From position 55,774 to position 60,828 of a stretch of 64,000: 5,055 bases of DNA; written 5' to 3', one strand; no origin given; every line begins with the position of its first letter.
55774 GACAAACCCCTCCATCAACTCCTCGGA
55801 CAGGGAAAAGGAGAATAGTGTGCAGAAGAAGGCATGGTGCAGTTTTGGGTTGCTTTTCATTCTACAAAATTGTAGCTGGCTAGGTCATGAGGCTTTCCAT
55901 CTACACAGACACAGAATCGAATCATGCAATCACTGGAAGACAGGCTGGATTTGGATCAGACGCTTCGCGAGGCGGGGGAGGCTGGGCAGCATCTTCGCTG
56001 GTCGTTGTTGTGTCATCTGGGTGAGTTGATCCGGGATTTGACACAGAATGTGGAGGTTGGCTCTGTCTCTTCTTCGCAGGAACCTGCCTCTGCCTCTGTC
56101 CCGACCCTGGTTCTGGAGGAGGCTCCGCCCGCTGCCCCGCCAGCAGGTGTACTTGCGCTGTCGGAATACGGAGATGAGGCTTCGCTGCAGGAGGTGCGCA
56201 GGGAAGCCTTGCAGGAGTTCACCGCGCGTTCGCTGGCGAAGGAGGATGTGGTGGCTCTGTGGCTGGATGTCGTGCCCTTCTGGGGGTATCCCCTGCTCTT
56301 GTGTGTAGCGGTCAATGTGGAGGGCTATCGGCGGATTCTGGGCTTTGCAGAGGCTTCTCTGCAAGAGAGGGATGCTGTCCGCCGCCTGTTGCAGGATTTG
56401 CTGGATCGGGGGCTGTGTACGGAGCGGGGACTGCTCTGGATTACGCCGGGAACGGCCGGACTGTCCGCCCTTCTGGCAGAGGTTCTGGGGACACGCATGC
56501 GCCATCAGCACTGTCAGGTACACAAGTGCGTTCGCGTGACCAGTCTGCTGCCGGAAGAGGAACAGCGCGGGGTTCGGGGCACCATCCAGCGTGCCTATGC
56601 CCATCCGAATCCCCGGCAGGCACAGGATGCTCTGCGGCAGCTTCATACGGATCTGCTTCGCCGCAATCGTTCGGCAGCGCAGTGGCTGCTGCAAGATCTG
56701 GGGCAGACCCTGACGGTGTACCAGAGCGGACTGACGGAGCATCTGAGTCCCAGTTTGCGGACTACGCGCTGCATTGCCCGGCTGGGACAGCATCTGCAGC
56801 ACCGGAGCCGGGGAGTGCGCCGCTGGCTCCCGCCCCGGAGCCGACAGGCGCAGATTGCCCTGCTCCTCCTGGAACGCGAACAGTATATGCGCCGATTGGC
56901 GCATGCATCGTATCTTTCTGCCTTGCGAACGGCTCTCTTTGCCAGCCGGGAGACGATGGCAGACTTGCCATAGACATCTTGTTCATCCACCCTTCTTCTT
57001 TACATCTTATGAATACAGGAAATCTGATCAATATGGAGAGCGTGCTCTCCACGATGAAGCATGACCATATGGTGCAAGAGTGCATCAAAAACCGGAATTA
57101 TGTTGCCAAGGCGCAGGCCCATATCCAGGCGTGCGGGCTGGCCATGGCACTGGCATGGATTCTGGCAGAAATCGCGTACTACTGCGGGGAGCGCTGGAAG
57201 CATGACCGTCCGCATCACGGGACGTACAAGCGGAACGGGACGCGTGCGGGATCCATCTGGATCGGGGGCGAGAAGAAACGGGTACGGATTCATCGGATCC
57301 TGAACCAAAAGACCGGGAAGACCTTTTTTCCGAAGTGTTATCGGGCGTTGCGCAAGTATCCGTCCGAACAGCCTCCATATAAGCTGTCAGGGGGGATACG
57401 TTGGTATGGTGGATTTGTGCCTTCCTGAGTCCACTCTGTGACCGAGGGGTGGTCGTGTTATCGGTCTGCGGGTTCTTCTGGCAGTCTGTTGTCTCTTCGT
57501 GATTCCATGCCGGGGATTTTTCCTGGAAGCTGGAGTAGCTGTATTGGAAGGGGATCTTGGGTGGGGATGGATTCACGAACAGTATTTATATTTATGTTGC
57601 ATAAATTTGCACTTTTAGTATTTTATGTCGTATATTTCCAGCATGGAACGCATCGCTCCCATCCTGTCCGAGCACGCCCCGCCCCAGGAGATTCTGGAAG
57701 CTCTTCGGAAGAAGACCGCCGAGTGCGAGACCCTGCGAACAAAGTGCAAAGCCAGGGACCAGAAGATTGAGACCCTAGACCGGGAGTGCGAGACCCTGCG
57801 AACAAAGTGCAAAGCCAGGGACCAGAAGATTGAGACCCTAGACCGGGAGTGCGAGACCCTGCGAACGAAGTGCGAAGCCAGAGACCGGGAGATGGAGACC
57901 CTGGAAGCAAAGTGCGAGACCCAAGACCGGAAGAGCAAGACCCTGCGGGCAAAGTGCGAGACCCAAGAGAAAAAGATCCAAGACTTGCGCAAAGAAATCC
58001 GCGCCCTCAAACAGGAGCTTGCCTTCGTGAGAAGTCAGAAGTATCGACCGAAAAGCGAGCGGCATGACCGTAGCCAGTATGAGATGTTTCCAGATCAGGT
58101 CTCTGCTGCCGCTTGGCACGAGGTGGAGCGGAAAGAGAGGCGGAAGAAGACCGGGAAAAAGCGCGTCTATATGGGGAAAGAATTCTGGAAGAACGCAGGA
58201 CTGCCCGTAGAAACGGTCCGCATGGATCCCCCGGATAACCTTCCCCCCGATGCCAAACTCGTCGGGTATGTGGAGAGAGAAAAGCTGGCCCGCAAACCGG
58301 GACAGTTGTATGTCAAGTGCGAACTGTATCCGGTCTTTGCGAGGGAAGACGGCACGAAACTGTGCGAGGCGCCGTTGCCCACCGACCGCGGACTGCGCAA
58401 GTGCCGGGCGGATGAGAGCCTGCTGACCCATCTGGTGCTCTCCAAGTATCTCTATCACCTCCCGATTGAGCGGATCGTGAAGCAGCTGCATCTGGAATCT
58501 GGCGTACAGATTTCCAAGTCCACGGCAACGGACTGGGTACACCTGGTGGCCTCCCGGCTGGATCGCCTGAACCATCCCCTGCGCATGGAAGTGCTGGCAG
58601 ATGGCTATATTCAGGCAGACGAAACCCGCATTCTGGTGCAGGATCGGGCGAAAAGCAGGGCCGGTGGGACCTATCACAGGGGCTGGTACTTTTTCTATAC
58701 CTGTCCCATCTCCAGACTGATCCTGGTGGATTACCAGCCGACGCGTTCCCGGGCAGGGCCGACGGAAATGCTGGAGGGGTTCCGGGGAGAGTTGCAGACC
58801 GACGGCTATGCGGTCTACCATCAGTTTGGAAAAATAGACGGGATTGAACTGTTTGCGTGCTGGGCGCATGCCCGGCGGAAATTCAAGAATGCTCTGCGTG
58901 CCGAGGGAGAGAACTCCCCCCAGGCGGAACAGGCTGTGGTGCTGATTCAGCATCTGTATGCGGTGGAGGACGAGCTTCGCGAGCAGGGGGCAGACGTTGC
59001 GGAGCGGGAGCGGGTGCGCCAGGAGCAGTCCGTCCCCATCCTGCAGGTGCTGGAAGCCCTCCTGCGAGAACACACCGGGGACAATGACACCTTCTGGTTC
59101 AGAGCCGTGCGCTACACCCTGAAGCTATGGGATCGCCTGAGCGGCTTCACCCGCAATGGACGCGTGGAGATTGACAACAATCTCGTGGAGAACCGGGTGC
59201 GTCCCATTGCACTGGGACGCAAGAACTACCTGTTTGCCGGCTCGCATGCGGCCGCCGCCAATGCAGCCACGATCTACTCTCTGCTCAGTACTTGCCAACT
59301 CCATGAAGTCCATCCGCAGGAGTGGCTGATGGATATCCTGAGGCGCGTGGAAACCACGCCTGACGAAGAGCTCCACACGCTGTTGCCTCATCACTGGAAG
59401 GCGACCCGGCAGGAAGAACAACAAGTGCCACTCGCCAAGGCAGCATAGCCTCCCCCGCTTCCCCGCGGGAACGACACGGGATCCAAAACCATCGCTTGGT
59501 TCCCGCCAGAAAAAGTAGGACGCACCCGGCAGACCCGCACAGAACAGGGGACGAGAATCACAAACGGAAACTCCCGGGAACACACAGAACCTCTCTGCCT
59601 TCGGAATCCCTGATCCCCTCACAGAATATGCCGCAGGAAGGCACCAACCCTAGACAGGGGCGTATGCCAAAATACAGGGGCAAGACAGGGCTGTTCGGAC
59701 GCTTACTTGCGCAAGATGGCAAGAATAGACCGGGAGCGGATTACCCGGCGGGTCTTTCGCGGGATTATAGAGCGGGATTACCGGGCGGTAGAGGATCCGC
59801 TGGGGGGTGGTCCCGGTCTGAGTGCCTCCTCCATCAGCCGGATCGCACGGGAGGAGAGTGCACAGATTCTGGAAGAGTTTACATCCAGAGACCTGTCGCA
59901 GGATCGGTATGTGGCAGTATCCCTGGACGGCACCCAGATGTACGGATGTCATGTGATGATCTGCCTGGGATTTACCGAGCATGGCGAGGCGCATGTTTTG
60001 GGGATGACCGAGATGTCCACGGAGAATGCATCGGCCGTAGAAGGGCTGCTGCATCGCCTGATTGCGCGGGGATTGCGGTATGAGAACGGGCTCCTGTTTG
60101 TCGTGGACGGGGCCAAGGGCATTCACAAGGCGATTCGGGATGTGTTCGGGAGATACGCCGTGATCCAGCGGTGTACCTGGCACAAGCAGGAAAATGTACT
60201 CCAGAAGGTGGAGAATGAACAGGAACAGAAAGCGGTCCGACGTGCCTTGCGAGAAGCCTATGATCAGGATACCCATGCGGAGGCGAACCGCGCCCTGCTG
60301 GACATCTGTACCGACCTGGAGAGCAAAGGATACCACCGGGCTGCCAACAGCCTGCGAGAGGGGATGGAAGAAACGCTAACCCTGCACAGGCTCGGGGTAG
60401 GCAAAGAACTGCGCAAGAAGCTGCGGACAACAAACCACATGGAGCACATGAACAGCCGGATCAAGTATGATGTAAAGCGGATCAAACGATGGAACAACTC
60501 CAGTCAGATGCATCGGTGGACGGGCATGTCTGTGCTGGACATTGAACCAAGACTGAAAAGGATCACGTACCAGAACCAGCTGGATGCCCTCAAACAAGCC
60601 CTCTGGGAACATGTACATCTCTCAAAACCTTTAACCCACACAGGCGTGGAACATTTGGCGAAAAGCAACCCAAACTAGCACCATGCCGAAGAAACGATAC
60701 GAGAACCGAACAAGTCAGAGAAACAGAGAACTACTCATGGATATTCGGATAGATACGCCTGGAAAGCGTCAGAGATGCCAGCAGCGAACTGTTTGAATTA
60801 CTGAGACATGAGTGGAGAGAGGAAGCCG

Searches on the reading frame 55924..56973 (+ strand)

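Call 37: search_protein_families(library=pfam, proteins=[window:55924-56973:+], max_evalue=0.001)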
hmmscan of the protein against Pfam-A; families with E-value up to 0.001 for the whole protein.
window:55924-56973:+ (349 aa): 1 family
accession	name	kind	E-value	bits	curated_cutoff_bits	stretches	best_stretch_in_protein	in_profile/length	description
PF00872.24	Transposase_mut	-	4.1e-15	56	21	1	93-317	145-371/379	Transposase, Mutator family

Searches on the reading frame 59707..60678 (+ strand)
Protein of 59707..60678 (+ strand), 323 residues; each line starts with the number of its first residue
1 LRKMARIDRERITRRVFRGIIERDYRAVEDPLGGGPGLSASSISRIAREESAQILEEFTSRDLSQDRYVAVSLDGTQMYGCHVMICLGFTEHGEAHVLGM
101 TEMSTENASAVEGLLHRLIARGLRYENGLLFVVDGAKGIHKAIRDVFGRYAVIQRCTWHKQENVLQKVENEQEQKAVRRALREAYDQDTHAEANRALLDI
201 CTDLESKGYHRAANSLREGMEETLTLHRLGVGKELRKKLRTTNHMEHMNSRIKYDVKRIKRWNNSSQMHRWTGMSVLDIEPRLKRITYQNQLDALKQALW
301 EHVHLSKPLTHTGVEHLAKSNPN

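Call 37: search_protein_families(library=pfam, proteins=[window:59707-60678:+], max_evalue=0.001)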
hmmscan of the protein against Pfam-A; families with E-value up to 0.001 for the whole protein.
window:59707-60678:+ (323 aa): 2 families
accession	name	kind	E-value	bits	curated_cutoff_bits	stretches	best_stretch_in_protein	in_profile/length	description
PF00872.24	Transposase_mut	-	9.9e-34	117.3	21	1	18-273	113-366/379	Transposase, Mutator family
PF10551.15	MULE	-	0.00045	21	27.6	0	77-160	11-96/99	MULE transposase domain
